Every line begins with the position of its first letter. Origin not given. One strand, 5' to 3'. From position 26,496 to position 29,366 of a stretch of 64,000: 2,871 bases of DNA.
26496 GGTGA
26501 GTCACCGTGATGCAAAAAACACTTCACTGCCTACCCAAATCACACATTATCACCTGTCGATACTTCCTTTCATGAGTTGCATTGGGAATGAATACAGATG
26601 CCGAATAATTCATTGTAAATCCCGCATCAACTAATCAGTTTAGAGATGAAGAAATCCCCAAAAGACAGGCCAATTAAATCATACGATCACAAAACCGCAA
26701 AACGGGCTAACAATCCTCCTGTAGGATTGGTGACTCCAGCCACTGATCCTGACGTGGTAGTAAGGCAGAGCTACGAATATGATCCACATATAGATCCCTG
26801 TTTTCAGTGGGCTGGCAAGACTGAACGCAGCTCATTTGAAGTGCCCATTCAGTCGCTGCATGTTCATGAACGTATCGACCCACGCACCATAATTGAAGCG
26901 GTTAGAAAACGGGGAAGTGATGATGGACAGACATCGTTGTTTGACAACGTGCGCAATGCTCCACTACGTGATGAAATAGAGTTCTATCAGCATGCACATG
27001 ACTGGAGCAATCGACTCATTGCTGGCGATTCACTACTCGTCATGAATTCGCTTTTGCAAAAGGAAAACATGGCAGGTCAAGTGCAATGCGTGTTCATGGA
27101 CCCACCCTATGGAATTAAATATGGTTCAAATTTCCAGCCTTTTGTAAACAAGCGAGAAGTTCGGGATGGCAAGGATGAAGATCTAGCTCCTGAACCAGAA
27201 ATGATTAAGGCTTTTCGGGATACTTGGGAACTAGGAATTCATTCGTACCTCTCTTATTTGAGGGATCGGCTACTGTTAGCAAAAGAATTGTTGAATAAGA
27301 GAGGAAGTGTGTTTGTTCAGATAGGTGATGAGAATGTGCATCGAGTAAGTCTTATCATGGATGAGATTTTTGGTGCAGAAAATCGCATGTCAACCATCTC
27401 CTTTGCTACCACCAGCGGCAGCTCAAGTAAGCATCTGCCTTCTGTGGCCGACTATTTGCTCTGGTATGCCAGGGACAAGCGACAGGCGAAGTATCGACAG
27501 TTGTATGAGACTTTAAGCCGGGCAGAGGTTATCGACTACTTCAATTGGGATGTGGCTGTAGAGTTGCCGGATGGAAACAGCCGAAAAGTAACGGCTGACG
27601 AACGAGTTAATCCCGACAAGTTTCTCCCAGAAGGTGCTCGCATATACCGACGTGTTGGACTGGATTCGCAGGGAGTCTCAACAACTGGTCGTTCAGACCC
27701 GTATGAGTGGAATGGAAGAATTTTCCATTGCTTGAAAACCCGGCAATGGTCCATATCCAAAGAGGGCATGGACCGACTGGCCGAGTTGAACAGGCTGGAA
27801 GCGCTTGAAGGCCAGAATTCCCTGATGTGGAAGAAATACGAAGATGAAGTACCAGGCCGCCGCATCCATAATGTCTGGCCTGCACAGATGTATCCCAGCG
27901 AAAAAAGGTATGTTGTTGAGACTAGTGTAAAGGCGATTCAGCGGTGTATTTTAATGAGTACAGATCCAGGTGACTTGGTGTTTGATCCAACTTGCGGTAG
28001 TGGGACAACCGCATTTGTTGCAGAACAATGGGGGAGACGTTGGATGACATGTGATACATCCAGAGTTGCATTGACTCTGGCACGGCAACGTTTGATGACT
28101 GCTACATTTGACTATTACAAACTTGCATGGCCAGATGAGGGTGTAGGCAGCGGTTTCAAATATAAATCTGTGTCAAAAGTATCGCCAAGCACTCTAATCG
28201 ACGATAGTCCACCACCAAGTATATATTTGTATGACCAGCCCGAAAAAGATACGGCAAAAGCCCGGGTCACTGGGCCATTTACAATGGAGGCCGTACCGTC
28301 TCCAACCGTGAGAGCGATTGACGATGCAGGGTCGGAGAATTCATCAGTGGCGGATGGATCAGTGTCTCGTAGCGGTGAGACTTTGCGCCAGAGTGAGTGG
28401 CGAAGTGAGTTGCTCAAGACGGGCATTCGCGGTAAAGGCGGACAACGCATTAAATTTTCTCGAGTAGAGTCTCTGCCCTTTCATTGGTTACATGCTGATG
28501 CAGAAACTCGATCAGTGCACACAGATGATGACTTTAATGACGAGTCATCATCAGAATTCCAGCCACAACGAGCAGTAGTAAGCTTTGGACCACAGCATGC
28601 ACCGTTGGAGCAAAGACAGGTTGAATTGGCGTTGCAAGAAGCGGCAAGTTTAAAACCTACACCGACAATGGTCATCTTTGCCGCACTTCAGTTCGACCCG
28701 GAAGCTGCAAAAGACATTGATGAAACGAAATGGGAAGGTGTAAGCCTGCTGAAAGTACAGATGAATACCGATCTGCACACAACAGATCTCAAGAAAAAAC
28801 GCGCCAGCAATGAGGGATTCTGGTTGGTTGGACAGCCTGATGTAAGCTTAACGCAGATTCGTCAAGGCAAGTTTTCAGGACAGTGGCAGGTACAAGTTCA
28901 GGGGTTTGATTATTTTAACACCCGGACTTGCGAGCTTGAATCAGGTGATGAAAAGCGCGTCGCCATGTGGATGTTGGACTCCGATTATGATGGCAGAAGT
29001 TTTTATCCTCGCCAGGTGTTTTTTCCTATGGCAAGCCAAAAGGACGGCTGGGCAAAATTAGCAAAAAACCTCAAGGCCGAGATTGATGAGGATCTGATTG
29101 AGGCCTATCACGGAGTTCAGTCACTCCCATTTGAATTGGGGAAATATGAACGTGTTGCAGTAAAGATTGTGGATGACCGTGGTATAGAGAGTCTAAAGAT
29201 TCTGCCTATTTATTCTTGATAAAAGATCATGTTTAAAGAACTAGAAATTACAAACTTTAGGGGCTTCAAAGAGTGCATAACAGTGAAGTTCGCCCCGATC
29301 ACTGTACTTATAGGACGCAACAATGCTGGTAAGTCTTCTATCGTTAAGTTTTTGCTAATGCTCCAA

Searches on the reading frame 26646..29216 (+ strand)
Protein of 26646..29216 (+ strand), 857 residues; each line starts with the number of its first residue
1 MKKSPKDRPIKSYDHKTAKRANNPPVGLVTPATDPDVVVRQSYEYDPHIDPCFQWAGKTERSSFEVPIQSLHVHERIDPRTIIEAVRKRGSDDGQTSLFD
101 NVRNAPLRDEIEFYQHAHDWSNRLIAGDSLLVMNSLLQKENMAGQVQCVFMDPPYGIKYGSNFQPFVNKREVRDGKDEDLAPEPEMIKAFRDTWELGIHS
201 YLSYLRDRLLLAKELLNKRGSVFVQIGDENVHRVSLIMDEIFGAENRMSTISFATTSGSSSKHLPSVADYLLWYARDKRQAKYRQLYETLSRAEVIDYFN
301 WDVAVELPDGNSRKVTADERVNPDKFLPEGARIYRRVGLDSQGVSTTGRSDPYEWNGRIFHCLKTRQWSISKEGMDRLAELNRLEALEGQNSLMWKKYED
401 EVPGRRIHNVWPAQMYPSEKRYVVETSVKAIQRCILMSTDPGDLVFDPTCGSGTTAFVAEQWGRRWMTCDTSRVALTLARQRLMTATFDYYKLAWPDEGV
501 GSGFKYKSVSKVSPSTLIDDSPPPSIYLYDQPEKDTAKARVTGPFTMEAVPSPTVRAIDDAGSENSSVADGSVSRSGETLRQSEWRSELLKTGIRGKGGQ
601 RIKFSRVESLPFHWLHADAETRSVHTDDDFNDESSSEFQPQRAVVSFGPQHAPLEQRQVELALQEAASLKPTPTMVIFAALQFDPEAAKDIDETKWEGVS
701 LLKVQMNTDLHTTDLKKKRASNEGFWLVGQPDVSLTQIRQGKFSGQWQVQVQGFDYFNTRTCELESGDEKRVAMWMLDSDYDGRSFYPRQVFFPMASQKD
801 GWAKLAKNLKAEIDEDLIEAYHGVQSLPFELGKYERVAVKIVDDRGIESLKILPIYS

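Call 3: search_protein_families(library=pfam, proteins=[window:26646-29216:+], max_evalue=0.1)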
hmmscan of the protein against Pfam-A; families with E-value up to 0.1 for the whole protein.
window:26646-29216:+ (857 aa): 2 families
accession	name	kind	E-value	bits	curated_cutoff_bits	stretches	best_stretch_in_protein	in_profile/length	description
PF01555.25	N6_N4_Mtase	-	4.6e-30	105.7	26.7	1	146-479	1-219/221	DNA methylase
PF01170.24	UPF0020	-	0.033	14.3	22.3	0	436-456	21-43/197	RMKL-like, methyltransferase domain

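Call 4: search_protein_families(library=padloc, proteins=[window:26646-29216:+], max_evalue=0.1)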
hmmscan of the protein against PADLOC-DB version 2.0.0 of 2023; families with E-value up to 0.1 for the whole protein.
window:26646-29216:+ (857 aa): 55 families (the best 25 are shown)
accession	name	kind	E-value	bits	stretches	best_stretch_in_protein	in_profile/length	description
PDLC03632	MTase_III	-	1.4e-150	501.3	2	48-515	78-558/983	Type III methyltransferase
PDLC03636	MTase_III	-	2.1e-39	133.8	3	200-292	94-189/575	Type III methyltransferase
PDLC03354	MTase_II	-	1.2e-36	124.7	2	122-279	61-209/425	Type II methyltransferase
PDLC03644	MTase_III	-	1.5e-33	114.4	1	111-510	28-422/542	Type III methyltransferase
PDLC03635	MTase_III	-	9.8e-27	91.9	2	199-483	266-572/708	Type III methyltransferase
PDLC03633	MTase_III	-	5.1e-26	89.5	2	115-255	71-205/616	Type III methyltransferase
PDLC03634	MTase_III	-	3.7e-25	86.9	1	121-456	94-423/621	Type III methyltransferase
PDLC03339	MTase_II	-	4.5e-24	83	2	184-298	44-157/399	Type II methyltransferase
PDLC03638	MTase_III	-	2.2e-23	80.5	1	200-470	430-664/816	Type III methyltransferase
PDLC03300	MTase_II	-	3.8e-23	80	2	122-283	12-169/302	Type II methyltransferase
PDLC03371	MTase_II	-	9.8e-23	79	2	408-486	173-255/260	Type II methyltransferase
PDLC03641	MTase_III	-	7.1e-21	72.4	1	121-456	104-425/657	Type III methyltransferase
PDLC03299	MTase_II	-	2e-16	58.4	1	428-487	202-262/296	Type II methyltransferase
PDLC03738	oMTase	-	3.7e-16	56.8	2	431-485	213-267/376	orphan methyltransferase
PDLC03216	MTase_II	-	2.9e-15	54.2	2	430-519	202-285/364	Type II methyltransferase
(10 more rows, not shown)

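Call 46: find_related_loci(query=window:26646-29216:+, collection=genome_contigs, flank=7000)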
Query window:26646-29216:+ (857 aa) in genome_contigs; peptide patterns used: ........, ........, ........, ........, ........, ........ (x = any residue, [..] = any of these).
136 stretches matched a pattern; 131 encode a relative of the query (tblastn E <= 1e-3); the best 80 are kept; 80 distinct loci.
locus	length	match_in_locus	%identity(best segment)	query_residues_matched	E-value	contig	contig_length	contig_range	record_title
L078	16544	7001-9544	73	5-853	0e+0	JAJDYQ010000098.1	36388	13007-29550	MAG: Gammaproteobacteria bacterium isolate jk18x34bins.42 k141_345505, whole genome shotgun sequence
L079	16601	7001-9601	69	1-855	0e+0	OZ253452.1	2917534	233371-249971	MAG: Candidatus Spongiihabitans sp. isolate 2f8c62a6-771b-4376-9b9a-acaaca664f49 genome assembly, chromosome: 1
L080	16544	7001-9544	69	8-855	0e+0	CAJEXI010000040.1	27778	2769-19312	MAG: uncultured Chlorobiaceae bacterium isolate RF-1857-SP43-464-F4_S21 genome assembly, contig: NODE_40_length_27778_co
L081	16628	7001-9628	67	8-855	0e+0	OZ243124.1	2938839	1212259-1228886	MAG: Nitrospirales bacterium isolate 0e0ef677-6dc8-49ba-883f-7fd47c8f42f7 genome assembly, chromosome: 1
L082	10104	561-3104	68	8-855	0e+0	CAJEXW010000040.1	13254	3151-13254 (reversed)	MAG: uncultured Chlorobiaceae bacterium isolate RF-1857-SP43-464-G6_S20 genome assembly, contig: NODE_40_length_13254_co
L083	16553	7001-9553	67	6-855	0e+0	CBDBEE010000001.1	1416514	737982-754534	MAG: Candidatus Poribacteria bacterium isolate 9eb15a66-94a6-4ca6-bf90-476f30333b94 genome assembly, contig: contig_1, w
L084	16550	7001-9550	67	2-853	0e+0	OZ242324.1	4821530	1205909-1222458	MAG: Longimicrobiales bacterium isolate 07de4c10-1fa3-4f23-aeab-92fd89ad4539 genome assembly, chromosome: 1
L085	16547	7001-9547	67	8-855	0e+0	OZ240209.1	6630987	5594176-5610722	MAG: Candidatus Poribacteria bacterium isolate 386b7814-a0df-4328-ba8d-cea90b69f229 genome assembly, chromosome: 1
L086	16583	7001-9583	66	1-855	0e+0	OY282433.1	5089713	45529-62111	MAG: uncultured Gammaproteobacteria bacterium genome assembly, chromosome: 1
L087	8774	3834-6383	66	2-853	0e+0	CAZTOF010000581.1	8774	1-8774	MAG TPA_asm: uncultured Gemmatimonadaceae bacterium isolate SRP338948_co1_51 genome assembly, contig: k141_274266, whole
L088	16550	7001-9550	66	1-853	0e+0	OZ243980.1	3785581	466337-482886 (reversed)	MAG: Arenicellales bacterium isolate 2bc81a4a-70f0-4651-b542-e07c7ba8b5a8 genome assembly, chromosome: 1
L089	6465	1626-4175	65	2-853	0e+0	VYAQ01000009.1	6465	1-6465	MAG: Gemmatimonadetes bacterium isolate SB0672_bin_21 NODE_3353_length_6465_cov_17.366927, whole genome shotgun sequence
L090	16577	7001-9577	64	1-855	0e+0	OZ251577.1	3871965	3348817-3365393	MAG: Longimicrobiales bacterium isolate c12f4add-3b90-4b47-9d85-fb5a0b4c0fa4 genome assembly, chromosome: 1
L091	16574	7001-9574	70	2-853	0e+0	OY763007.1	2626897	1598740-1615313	MAG: Nitrospirales bacterium isolate d9641d0a-9015-4cc2-bf8e-6a264f466c72 genome assembly, chromosome: 1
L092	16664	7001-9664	59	5-855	0e+0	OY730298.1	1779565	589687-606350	MAG: Gammaproteobacteria bacterium isolate 9046ec62-a693-4557-b78b-a5c5e54d733b genome assembly, chromosome: 1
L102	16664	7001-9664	56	8-857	0e+0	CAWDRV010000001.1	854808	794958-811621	MAG: uncultured Planctomycetia bacterium isolate MFD04492.bin.2.89 genome assembly, contig: contig_1020, whole genome sh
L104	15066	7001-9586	58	8-855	0e+0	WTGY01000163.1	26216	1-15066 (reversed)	MAG: Caldilineaceae bacterium isolate CO36405bin_14 NODE_435_length_26216_cov_53.170215, whole genome shotgun sequence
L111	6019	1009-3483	54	1-855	0e+0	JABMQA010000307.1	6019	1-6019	MAG: Bacteroidetes bacterium isolate bin.444 k141_1600427, whole genome shotgun sequence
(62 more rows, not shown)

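Call 49: search_protein_families(library=padloc, proteins=[L078:9571-10974:+, L078:10970-11545:+, L104:9657-10466:+, L104:11905-12447:+, L102:9674-11071:+, L111:3491-4630:+, L111:4637-5224:+, L079:10620-13097:+, L092:9664-12345:+, L086:9635-10663:+], max_evalue=0.0001)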
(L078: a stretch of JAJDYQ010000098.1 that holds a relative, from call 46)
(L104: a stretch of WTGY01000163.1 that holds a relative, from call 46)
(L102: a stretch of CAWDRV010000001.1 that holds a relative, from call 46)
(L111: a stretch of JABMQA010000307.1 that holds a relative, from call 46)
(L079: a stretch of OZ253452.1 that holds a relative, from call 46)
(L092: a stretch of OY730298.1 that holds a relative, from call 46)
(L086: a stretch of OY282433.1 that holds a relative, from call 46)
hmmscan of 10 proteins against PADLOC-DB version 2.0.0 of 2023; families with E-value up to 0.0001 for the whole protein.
L078:9571-10974:+ (468 aa): 40 families (the best 25 are shown)
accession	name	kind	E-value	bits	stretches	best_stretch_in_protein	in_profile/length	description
PDLC04033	PD-T4-4_A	-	3e-101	337.9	1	1-460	1-457/460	-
PDLC04664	PDC-M47A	-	5.6e-86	287.3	1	1-459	1-458/461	-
PDLC04032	PD-T4-4_A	-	1.4e-60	203.6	1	1-464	1-471/474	-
PDLC02979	AriA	-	3.9e-25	87.4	1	3-379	6-373/373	-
PDLC03878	NsnB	-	3.1e-22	77.8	1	6-427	8-324/345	-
PDLC02980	AriA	-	7.3e-20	70.1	1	234-379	158-303/304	-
PDLC04214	HEC-02A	-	3.6e-14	50.8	1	268-383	175-286/338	-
PDLC04213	HEC-02A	-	9e-14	49.7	1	262-383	164-280/337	-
PDLC04146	HEC-02B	-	8.5e-12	42.7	1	272-394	180-297/344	-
PDLC00091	GajA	-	1.5e-11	41.9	1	328-412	290-377/627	AAA ATPase domain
PDLC00082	GajA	-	2.4e-11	40.8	1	336-383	374-422/694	AAA ATPase domain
PDLC00096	GajA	-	3.3e-11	40.6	1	327-390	283-350/630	AAA ATPase domain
PDLC04710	PDC-M56A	-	4.2e-11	40.4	1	5-37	6-38/382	-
PDLC00067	GajA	-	4.6e-10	36.6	0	11-49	16-52/604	AAA ATPase domain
PDLC02358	Old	-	3.3e-09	34.1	1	327-382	277-332/578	Old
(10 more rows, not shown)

L078:10970-11545:+ (192 aa): 0 families

L104:9657-10466:+ (270 aa): 9 families
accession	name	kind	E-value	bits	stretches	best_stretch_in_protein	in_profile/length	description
PDLC05005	PDC-S35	-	7.2e-91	302.6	1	8-268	5-261/264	-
PDLC05007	PDC-S35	-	7.1e-75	250.2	1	38-269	57-277/278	-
PDLC05004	PDC-S35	-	5.6e-72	240.5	1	11-268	21-263/265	-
PDLC05006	PDC-S35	-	7.5e-50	167.5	1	99-268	56-230/231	-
PDLC05003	PDC-S35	-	4.1e-45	152.3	1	89-268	57-239/245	-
PDLC00731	Effector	-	2e-15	54.5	1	161-243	194-275/306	TIR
PDLC00729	Effector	-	9.8e-14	49.5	1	140-240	21-119/310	TIR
PDLC00732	Effector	-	8.5e-12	42.6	1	162-241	191-269/301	TIR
PDLC02371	PycTIR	-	1.4e-11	42.3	1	123-244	151-261/288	-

L104:11905-12447:+ (181 aa): 0 families

L102:9674-11071:+ (466 aa): 0 families

L111:3491-4630:+ (380 aa): 69 families (the best 25 are shown)
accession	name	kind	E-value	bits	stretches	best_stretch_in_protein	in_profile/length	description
PDLC04180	HEC-01A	-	6.7e-162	537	1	1-379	1-380/382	-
PDLC04178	HEC-01A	-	1.7e-42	143.9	1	2-345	8-356/399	-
PDLC02980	AriA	-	2.3e-34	117.7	1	26-320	3-303/304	-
PDLC04182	HEC-01A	-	6.4e-30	102.4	2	130-359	163-389/406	-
PDLC04175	HEC-01A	-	4e-28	96.5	2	3-166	6-156/363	-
PDLC02335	AbiLi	-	9.8e-21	72.1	1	3-333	50-251/326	AbiLi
PDLC04179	HEC-01A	-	1.7e-20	71.5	2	125-351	212-434/459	-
PDLC04176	HEC-01A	-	1.1e-19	69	1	1-345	1-344/371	-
PDLC04177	HEC-01A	-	1.1e-19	68.7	1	2-342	4-362/393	-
PDLC04144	HEC-01B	-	2e-19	67.9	2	1-104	1-103/395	-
PDLC04135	mad3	-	2.1e-19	68.3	1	3-350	2-354/374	mads_3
PDLC04183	HEC-01A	-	6.9e-19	66.2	1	5-106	7-109/402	-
PDLC04541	PDC-M25A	-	1e-18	65.6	1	3-316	2-306/380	-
PDLC04391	PDC-M07A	-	1.5e-18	65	2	3-105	2-106/412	-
PDLC04184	HEC-01A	-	3.1e-17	60.7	2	3-59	2-56/464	-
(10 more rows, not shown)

L111:4637-5224:+ (196 aa): 8 families
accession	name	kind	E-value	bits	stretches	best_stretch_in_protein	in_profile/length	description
PDLC04194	HEC-01B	-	3.6e-63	211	1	2-195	4-198/204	-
PDLC04193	HEC-01B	-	6.6e-44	148.1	1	4-194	3-192/195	-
PDLC04197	HEC-01B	-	2e-37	126.8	1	2-194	2-189/192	-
PDLC04191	HEC-01B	-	1.3e-08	33.1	1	45-145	54-150/192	-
PDLC04205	HEC-01B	-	1e-06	26.6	1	42-112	62-136/213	-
PDLC04185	HEC-01B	-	1.2e-06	26.7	1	55-125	63-129/188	-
PDLC04206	HEC-01B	-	1.8e-06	25.9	1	42-107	61-132/219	-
PDLC04210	HEC-01B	-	6e-06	24.2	1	89-147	114-179/217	-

L079:10620-13097:+ (826 aa): 8 families
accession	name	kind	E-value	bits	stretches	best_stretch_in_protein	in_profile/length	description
PDLC04233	IetS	-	2e-237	788.4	1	1-825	1-847/855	-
PDLC04234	IetS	-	4.5e-136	452.7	1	5-639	4-656/656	-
PDLC02197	IetS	-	4.9e-38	128.9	1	176-706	136-592/749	-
PDLC02198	IetS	-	1.1e-34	117.5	1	294-742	245-675/795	-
PDLC02201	IetS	-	1.2e-26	91.2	1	209-694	173-570/781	-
PDLC02199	IetS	-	1.3e-24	84.4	1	279-555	292-546/826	-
PDLC02200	IetS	-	9.6e-21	71.6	1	301-611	268-534/780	-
PDLC02202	IetS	-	3.8e-14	49.9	1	280-646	275-565/780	-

L092:9664-12345:+ (894 aa): 8 families
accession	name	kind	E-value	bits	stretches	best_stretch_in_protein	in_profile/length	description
PDLC02208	Ppl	-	8.7e-36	121.4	2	774-888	774-888/894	-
PDLC04135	mad3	-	5.6e-14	50.5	1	277-864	3-352/374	mads_3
PDLC02980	AriA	-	2.5e-10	38.8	1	764-838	225-302/304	-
PDLC04678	PDC-M49A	-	1.8e-08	31.1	1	797-873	570-647/681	-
PDLC00098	GajA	-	7.3e-07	26.3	0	275-327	2-54/534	AAA ATPase domain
PDLC00278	PtuA1|PtuA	-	1.1e-06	26.2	0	287-354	14-77/436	AAA ATPase domain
PDLC00102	GajA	-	2.5e-06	24.3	0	276-329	3-56/532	AAA ATPase domain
PDLC04213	HEC-02A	-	1.6e-05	22.6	0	276-363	3-90/337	-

L086:9635-10663:+ (343 aa): 0 families

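Call 50: search_protein_families(library=pfam, proteins=[L078:9571-10974:+, L078:10970-11545:+, L104:9657-10466:+, L104:11905-12447:+, L102:9674-11071:+, L111:3491-4630:+, L111:4637-5224:+, L079:10620-13097:+, L092:9664-12345:+, L086:9635-10663:+], max_evalue=0.0001)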
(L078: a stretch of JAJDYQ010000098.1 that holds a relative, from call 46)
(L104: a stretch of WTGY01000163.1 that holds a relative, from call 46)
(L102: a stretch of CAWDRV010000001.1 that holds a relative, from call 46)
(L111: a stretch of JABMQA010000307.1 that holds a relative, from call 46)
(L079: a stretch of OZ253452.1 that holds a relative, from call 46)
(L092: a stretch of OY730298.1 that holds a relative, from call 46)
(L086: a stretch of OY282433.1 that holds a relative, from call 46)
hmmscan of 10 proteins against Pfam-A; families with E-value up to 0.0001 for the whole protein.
L078:9571-10974:+ (468 aa): 2 families
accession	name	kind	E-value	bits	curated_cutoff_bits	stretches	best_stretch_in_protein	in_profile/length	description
PF13175.12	AAA_15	-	4.3e-21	76.4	32.1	1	6-379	9-374/374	AAA ATPase domain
PF13304.12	AAA_21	-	3.4e-14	54.1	27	1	208-379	165-303/304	AAA domain, putative AbiEii toxin, Type IV TA system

L078:10970-11545:+ (192 aa): 0 families

L104:9657-10466:+ (270 aa): 1 family
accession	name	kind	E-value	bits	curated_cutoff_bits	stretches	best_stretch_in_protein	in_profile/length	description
PF10137.14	CAP12-PCTIR_TIR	-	1.5e-41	141.6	24.7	1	125-244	1-118/119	CAP12/Pycsar effector protein, TIR domain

L104:11905-12447:+ (181 aa): 0 families

L102:9674-11071:+ (466 aa): 0 families

L111:3491-4630:+ (380 aa): 4 families
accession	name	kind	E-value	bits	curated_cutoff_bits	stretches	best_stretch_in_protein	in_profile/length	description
PF13304.12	AAA_21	-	3.5e-39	136.1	27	1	26-320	3-303/304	AAA domain, putative AbiEii toxin, Type IV TA system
PF13175.12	AAA_15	-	6.4e-14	52.8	32.1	1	1-46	1-47/374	AAA ATPase domain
PF02463.25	SMC_N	-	3.5e-08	33.6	40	1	3-45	2-47/220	RecF/RecN/SMC N terminal domain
PF13555.12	AAA_29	-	5.9e-07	29.6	27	1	4-42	2-42/61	P-loop containing region of AAA domain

L111:4637-5224:+ (196 aa): 1 family
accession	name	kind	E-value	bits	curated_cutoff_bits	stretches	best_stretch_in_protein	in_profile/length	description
PF14103.11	DUF4276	-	2.1e-05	25.3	30.2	1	17-123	14-136/192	Domain of unknown function (DUF4276)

L079:10620-13097:+ (826 aa): 1 family
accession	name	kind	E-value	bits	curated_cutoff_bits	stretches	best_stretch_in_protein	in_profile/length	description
PF00082.27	Peptidase_S8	-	4.3e-23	82.5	21.8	1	304-646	5-274/288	Subtilase family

L092:9664-12345:+ (894 aa): 2 families
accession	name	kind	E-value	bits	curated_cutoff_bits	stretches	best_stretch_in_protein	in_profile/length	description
PF13304.12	AAA_21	-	3.5e-09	37.6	27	1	687-838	146-302/304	AAA domain, putative AbiEii toxin, Type IV TA system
PF02463.25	SMC_N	-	3.7e-08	33.5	40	1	288-838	16-201/220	RecF/RecN/SMC N terminal domain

L086:9635-10663:+ (343 aa): 1 family
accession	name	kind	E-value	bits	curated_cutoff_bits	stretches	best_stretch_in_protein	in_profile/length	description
PF10987.13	DUF2806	-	6.6e-35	121.4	24.5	1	99-199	3-102/221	Protein of unknown function (DUF2806)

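Call 77: search_protein_families(library=ncbifam, proteins=[window:26646-29216:+], max_evalue=0.00001)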
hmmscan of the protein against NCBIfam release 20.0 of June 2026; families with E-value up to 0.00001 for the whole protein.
window:26646-29216:+ (857 aa): 3 families
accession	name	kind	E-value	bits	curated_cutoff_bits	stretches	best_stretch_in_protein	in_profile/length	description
NF050803.1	DnaMtaseCcrMCaul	equivalog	2e-15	56.6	830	1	430-487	194-251/350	adenine-specific DNA-methyltransferase CcrM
NF008572.0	PRK11524.1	equivalog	8.5e-12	44.8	292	0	429-486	202-259/294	adenine-specific DNA-methyltransferase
NF010253.0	PRK13699.1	subfamily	3.8e-06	26.7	244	0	399-471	122-193/226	DNA methyltransferase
